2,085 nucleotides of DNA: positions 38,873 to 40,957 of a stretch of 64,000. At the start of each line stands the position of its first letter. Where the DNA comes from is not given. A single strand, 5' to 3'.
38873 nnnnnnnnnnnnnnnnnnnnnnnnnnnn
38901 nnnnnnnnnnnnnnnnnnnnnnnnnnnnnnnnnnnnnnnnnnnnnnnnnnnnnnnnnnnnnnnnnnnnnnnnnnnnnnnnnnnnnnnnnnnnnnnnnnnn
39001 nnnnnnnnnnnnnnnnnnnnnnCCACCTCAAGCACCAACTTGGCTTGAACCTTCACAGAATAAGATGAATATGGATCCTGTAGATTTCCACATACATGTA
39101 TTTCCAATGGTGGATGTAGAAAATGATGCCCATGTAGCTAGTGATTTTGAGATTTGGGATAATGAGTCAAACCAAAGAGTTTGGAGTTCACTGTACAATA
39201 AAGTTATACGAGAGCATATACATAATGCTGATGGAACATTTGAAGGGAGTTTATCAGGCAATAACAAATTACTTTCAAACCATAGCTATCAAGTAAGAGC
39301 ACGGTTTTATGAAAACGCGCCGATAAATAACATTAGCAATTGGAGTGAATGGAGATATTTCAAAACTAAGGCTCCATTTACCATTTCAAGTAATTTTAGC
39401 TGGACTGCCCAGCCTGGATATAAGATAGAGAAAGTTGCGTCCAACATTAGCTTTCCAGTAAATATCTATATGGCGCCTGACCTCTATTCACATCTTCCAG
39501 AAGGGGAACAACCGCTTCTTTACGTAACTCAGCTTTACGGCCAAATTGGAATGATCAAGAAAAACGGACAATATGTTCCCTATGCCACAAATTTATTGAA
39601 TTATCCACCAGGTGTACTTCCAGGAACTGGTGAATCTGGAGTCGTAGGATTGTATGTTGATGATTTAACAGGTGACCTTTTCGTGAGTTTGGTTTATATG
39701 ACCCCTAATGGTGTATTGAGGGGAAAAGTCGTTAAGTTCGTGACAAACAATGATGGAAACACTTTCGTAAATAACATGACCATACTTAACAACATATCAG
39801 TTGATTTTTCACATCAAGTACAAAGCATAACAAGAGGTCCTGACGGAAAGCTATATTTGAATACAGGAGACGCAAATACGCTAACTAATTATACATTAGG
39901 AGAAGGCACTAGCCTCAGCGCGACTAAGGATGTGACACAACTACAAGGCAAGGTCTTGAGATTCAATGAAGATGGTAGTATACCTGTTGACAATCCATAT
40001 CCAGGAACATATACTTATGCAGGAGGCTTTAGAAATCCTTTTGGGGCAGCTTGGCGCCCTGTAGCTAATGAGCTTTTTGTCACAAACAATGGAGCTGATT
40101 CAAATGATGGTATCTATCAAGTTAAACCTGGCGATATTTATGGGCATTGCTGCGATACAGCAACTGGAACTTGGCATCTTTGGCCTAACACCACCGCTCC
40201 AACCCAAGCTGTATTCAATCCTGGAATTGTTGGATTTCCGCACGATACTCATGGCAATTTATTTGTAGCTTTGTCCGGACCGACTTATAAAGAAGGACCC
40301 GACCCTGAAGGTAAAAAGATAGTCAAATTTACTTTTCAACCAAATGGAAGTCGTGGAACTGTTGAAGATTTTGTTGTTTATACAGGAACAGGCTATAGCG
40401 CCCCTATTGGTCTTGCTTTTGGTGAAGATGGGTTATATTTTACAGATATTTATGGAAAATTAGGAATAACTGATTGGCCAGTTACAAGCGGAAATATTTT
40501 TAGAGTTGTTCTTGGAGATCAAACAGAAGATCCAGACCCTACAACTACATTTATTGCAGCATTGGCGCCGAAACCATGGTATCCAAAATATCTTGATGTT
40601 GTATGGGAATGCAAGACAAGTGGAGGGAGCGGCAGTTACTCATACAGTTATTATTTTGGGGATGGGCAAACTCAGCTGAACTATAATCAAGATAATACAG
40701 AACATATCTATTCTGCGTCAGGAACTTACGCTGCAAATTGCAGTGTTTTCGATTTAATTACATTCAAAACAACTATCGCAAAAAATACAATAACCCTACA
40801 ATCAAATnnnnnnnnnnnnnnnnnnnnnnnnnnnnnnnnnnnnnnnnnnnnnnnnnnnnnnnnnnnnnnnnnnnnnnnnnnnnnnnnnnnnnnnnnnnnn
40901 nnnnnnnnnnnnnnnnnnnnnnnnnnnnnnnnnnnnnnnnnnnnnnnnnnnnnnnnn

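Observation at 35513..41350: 1945-aa giant protein combining a triplicated unknown module with a sugar-dehydrogenase-like beta-propeller, a PKD domain, PEGA domains and Cys modules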

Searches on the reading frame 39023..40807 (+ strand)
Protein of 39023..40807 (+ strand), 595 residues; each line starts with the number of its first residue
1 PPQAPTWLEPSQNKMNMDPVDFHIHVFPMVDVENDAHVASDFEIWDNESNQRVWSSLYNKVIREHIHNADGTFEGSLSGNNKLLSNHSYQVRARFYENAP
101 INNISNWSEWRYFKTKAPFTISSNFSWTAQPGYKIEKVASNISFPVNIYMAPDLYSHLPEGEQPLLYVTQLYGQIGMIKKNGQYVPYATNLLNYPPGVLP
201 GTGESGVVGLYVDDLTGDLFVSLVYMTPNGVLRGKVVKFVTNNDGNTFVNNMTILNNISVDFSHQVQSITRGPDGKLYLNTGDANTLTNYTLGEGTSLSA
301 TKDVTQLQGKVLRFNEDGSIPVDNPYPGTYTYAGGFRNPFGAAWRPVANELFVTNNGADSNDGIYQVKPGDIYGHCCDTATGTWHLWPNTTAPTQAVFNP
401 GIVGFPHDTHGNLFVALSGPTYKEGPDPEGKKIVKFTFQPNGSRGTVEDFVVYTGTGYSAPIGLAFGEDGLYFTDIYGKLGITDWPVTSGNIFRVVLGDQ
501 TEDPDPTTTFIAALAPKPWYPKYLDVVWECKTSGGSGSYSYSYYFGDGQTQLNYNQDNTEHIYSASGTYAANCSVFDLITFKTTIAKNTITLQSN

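Call 65: predict_structure(alignment_id=A5)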
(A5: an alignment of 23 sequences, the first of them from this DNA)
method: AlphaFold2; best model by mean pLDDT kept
length: 595 residues; sequences in the alignment: 23
mean_pLDDT: 88.7   pTM: 0.89
mean pLDDT of the five models: 88.7, 86.4, 84.3, 83.4, 82.6
residues with pLDDT >= 90: 366; 70-90: 192; 50-70: 23; < 50: 14
segments of 3 or more residues with pLDDT < 50: 198-202, 287-295
pLDDT, mean of each block of 10 residues (from residue 1): 88 90 85 83 96 85 76 86 93 89 90 91 90 95 95 96 97 95 95 65 74 97 89 93 97 94 87 96 63 55 89 97 95 92 91 85 93 77 87 92 83 93 88 94 91 93 94 94 85 96 83 84 85 87 97 92 92 95 92 75
secondary structure, 60 per line:
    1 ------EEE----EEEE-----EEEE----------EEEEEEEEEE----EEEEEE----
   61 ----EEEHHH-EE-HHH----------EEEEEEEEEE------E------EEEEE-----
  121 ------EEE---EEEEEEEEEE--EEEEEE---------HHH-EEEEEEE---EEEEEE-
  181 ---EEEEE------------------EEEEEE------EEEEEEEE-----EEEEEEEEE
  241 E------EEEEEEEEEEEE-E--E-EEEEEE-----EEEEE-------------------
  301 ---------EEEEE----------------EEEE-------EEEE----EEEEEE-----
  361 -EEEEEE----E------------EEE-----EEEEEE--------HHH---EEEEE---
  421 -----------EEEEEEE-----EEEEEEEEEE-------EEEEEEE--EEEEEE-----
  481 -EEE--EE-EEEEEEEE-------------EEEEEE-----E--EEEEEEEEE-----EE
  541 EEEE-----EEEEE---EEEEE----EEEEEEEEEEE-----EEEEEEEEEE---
elements in order: E7-9 E14-17 E23-26 E37-46 E51-56 E65-67 E88-97 E111-115 E127-129 E133-142 E145-150 E164-170 E174-179 E184-188 E207-212 E219-226 E232-241 E248-259 E266-271 E277-281 E310-314 E331-334 E342-345 E350-355 E362-367 E385-387 E393-398 E413-417 E432-438 E444-453 E461-467 E470-475 E482-484 E490-497 E511-516 E525-533 E539-544 E550-554 E558-562 E567-577 E583-592

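Call 70: fold_search(model_id=the predicted structure, library=pdb)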
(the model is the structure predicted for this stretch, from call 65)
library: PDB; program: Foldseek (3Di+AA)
matches with E <= 10: 1091; with E <= 0.001: 148
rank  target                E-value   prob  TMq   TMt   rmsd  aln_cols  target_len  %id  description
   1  3a9g_A                7.5e-21  1.00  0.50  0.85   3.1       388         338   22  Crystal Structure of PQQ-dependent sugar dehydrogenase apo-form (released 2010-09-08)
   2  2ism_B                3.9e-19  1.00  0.46  0.80   3.7       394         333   21  Crystal structure of the putative oxidoreductase (glucose dehydrogenase) (TTHA0570) from thermus theromophilus HB8 (released 2007-11-13)
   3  3das                  2.5e-18  1.00  0.45  0.77   5.0       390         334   19  Structure of the PQQ-bound form of Aldose Sugar Dehydrogenase (Adh) from Streptomyces coelicolor (released 2009-06-02)
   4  2ism_A                3.3e-18  1.00  0.47  0.82   3.6       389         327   22  Crystal structure of the putative oxidoreductase (glucose dehydrogenase) (TTHA0570) from thermus theromophilus HB8 (released 2007-11-13)
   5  7cdy_A                7.7e-18  1.00  0.47  0.77   4.1       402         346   15  Crystal structure of glucose dehydrogenase (released 2021-06-23)
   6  1c9u_A                7.7e-18  1.00  0.48  0.63   6.0       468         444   18  CRYSTAL STRUCTURE OF THE SOLUBLE QUINOPROTEIN GLUCOSE DEHYDROGENASE IN COMPLEX WITH PQQ (released 2000-02-04)
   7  2g8s_A                9.0e-18  1.00  0.46  0.76   4.4       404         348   15  Crystal structure of the soluble Aldose sugar dehydrogenase (Asd) from Escherichia coli in the apo-form (released 2006-08-08)
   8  2g8s_B                1.1e-17  1.00  0.46  0.76   4.7       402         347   16  Crystal structure of the soluble Aldose sugar dehydrogenase (Asd) from Escherichia coli in the apo-form (released 2006-08-08)
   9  1qbi_B                4.0e-17  1.00  0.48  0.64   5.8       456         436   18  SOLUBLE QUINOPROTEIN GLUCOSE DEHYDROGENASE FROM ACINETOBACTER CALCOACETICUS (released 2000-02-25)
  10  1cq1_B                4.2e-17  1.00  0.49  0.64   5.6       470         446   17  Soluble Quinoprotein Glucose Dehydrogenase from Acinetobacter Calcoaceticus in Complex with PQQH2 and Glucose (released 2000-02-04)
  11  1cru_A                7.6e-17  1.00  0.47  0.61   6.5       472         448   18  SOLUBLE QUINOPROTEIN GLUCOSE DEHYDROGENASE FROM ACINETOBACTER CALCOACETICUS IN COMPLEX WITH PQQ AND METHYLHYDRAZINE (released 2000-03-01)
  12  7pgm_A                7.6e-17  1.00  0.48  0.62   5.6       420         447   16  HHIP-C in complex with heparin (released 2021-12-15)
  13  7cgz_B                1.2e-16  1.00  0.48  0.81   3.5       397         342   16  glucose dehydrogenase (released 2021-07-07)
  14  5min_A                1.4e-16  1.00  0.49  0.63   5.0       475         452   17  Apo form of the soluble PQQ-dependent Glucose Dehydrogenase from Acinetobacter calcoaceticus (released 2017-12-20)
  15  7cdy_B                1.7e-16  1.00  0.46  0.77   3.9       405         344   16  Crystal structure of glucose dehydrogenase (released 2021-06-23)
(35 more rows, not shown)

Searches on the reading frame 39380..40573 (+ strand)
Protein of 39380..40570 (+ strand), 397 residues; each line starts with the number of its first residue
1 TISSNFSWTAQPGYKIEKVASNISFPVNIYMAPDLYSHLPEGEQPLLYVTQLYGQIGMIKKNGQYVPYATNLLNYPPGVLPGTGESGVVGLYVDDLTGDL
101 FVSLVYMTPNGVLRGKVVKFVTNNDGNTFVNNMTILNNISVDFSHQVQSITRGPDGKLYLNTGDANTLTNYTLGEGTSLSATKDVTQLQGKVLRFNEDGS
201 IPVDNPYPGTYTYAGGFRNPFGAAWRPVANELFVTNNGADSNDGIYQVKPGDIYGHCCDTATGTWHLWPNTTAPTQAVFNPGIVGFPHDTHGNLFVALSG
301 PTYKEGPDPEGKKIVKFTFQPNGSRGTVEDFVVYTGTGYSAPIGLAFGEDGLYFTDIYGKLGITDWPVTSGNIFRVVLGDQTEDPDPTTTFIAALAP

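Call 23: search_solved_structures(query=window:39380-40570:+, max_evalue=0.01, show_alignments=4)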
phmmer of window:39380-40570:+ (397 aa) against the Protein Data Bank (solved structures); distinct sequences matched with E-value up to 0.01: 8.
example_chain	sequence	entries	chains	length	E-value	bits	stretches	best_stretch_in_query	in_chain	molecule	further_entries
3a9g_A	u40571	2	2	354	2.8e-16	62.5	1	82-261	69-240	Putative uncharacterized protein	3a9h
3das_A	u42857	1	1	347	6.2e-13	51.5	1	74-256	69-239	Putative oxidoreductase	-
2ism_A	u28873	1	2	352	4e-10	42.2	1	82-255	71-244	Putative oxidoreductase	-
5min_A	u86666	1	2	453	5.8e-10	41.7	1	116-255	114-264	Quinoprotein glucose dehydrogenase B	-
1c9u_A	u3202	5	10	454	6.7e-10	41.5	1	117-255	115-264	SOLUBLE QUINOPROTEIN GLUCOSE DEHYDROGENASE | PROTEIN (SOLUBLE QUINOPROTEIN GLUCOSE DEHYDROGENASE) | Quinoprotein glucose dehydrogenase B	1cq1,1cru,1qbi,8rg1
8re0_A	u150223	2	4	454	6.9e-10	41.5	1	117-255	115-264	Quinoprotein glucose dehydrogenase B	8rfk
2g8s_A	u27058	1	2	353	5.6e-09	38.5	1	171-256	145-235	Glucose/sorbosone dehydrogenases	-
7cdy_A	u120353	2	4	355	2.4e-07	33.1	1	169-257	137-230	glucose dehydrogenase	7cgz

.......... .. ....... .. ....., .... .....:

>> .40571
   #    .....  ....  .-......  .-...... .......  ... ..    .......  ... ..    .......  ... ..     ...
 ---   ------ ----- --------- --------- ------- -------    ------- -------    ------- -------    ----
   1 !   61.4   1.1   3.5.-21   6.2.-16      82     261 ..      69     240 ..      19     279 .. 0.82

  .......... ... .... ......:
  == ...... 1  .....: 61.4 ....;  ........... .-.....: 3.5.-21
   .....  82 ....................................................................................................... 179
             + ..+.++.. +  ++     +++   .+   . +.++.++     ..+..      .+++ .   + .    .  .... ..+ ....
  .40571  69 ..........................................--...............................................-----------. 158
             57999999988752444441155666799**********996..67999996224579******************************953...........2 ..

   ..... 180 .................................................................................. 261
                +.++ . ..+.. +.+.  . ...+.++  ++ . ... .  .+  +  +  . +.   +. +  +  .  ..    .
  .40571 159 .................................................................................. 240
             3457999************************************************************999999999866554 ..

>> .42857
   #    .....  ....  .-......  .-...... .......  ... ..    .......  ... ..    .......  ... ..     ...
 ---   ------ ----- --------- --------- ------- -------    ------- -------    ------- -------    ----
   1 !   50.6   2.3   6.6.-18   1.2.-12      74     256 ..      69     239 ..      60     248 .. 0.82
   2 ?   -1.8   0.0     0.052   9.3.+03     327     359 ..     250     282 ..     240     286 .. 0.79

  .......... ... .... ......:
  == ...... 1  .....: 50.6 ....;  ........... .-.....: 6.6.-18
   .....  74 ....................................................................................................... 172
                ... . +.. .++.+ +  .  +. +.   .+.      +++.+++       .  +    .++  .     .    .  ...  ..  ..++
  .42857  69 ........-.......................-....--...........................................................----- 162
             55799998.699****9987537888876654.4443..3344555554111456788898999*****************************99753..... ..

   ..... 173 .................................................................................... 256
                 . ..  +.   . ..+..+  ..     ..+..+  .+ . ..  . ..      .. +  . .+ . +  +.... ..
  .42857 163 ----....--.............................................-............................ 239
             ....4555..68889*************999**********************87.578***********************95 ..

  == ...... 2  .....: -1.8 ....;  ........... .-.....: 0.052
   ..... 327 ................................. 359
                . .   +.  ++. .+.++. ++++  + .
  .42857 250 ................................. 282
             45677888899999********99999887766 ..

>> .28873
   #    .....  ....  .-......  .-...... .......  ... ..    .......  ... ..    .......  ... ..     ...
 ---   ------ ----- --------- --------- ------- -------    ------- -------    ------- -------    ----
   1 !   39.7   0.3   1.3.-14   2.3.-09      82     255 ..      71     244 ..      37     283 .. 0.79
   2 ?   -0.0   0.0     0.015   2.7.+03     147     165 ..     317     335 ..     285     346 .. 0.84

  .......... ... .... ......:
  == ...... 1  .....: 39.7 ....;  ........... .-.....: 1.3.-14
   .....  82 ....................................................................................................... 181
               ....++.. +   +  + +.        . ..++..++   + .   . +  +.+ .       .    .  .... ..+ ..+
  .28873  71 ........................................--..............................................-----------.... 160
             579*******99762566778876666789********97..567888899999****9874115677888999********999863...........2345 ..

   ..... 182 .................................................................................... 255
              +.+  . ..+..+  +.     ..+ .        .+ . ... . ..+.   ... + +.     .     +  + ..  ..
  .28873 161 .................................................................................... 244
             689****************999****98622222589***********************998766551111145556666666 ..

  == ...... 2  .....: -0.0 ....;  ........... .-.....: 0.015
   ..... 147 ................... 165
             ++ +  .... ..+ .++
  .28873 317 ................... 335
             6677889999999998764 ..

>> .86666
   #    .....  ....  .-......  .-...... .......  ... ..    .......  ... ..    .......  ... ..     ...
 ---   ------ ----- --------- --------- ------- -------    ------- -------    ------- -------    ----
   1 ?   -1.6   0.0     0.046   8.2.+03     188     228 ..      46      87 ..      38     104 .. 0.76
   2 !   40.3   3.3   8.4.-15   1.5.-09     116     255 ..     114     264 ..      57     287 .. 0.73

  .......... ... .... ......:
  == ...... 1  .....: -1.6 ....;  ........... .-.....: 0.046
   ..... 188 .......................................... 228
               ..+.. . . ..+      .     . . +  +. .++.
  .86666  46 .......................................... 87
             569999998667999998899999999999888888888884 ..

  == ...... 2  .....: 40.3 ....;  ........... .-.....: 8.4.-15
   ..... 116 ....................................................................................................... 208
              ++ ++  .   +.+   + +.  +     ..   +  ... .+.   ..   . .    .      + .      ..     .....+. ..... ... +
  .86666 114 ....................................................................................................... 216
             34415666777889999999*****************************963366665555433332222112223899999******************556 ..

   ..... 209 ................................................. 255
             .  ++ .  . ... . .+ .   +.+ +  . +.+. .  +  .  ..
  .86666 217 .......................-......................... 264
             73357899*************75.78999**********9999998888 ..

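Call 42: search_solved_structures(query=A4, max_evalue=0.001, show_alignments=5)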
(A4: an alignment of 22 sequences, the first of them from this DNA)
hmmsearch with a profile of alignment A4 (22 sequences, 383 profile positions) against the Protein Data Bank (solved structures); distinct sequences matched with E-value up to 0.001: 13.
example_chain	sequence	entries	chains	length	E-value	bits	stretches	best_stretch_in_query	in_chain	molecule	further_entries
3a9g_A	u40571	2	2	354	3.3e-31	111.7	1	78-247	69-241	Putative uncharacterized protein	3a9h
3das_A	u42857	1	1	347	1.4e-25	93.2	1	77-246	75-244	Putative oxidoreductase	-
8re0_A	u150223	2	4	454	8.4e-24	87.3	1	95-242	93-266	Quinoprotein glucose dehydrogenase B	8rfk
1c9u_A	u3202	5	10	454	8.6e-24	87.3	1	95-242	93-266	SOLUBLE QUINOPROTEIN GLUCOSE DEHYDROGENASE | PROTEIN (SOLUBLE QUINOPROTEIN GLUCOSE DEHYDROGENASE) | Quinoprotein glucose dehydrogenase B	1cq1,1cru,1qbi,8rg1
5min_A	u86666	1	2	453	1.1e-23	86.9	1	95-242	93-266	Quinoprotein glucose dehydrogenase B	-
2ism_A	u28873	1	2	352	3.8e-22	81.9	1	76-242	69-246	Putative oxidoreductase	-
2g8s_A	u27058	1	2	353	4.9e-19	71.6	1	126-245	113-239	Glucose/sorbosone dehydrogenases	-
7cdy_A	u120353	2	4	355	1.3e-15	60.4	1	151-245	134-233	glucose dehydrogenase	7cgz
2wfx_B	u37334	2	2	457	0.00024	23.3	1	74-214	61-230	HEDGEHOG-INTERACTING PROTEIN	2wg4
2wft_A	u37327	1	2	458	0.00024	23.3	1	74-214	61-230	HEDGEHOG-INTERACTING PROTEIN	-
2wg3_C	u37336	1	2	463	0.00025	23.2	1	74-214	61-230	HEDGEHOG-INTERACTING PROTEIN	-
7pgm_A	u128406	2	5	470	0.00025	23.2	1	74-214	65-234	Hedgehog-interacting protein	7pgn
3ho3_A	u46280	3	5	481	0.00026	23.2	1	74-214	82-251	Hedgehog-interacting protein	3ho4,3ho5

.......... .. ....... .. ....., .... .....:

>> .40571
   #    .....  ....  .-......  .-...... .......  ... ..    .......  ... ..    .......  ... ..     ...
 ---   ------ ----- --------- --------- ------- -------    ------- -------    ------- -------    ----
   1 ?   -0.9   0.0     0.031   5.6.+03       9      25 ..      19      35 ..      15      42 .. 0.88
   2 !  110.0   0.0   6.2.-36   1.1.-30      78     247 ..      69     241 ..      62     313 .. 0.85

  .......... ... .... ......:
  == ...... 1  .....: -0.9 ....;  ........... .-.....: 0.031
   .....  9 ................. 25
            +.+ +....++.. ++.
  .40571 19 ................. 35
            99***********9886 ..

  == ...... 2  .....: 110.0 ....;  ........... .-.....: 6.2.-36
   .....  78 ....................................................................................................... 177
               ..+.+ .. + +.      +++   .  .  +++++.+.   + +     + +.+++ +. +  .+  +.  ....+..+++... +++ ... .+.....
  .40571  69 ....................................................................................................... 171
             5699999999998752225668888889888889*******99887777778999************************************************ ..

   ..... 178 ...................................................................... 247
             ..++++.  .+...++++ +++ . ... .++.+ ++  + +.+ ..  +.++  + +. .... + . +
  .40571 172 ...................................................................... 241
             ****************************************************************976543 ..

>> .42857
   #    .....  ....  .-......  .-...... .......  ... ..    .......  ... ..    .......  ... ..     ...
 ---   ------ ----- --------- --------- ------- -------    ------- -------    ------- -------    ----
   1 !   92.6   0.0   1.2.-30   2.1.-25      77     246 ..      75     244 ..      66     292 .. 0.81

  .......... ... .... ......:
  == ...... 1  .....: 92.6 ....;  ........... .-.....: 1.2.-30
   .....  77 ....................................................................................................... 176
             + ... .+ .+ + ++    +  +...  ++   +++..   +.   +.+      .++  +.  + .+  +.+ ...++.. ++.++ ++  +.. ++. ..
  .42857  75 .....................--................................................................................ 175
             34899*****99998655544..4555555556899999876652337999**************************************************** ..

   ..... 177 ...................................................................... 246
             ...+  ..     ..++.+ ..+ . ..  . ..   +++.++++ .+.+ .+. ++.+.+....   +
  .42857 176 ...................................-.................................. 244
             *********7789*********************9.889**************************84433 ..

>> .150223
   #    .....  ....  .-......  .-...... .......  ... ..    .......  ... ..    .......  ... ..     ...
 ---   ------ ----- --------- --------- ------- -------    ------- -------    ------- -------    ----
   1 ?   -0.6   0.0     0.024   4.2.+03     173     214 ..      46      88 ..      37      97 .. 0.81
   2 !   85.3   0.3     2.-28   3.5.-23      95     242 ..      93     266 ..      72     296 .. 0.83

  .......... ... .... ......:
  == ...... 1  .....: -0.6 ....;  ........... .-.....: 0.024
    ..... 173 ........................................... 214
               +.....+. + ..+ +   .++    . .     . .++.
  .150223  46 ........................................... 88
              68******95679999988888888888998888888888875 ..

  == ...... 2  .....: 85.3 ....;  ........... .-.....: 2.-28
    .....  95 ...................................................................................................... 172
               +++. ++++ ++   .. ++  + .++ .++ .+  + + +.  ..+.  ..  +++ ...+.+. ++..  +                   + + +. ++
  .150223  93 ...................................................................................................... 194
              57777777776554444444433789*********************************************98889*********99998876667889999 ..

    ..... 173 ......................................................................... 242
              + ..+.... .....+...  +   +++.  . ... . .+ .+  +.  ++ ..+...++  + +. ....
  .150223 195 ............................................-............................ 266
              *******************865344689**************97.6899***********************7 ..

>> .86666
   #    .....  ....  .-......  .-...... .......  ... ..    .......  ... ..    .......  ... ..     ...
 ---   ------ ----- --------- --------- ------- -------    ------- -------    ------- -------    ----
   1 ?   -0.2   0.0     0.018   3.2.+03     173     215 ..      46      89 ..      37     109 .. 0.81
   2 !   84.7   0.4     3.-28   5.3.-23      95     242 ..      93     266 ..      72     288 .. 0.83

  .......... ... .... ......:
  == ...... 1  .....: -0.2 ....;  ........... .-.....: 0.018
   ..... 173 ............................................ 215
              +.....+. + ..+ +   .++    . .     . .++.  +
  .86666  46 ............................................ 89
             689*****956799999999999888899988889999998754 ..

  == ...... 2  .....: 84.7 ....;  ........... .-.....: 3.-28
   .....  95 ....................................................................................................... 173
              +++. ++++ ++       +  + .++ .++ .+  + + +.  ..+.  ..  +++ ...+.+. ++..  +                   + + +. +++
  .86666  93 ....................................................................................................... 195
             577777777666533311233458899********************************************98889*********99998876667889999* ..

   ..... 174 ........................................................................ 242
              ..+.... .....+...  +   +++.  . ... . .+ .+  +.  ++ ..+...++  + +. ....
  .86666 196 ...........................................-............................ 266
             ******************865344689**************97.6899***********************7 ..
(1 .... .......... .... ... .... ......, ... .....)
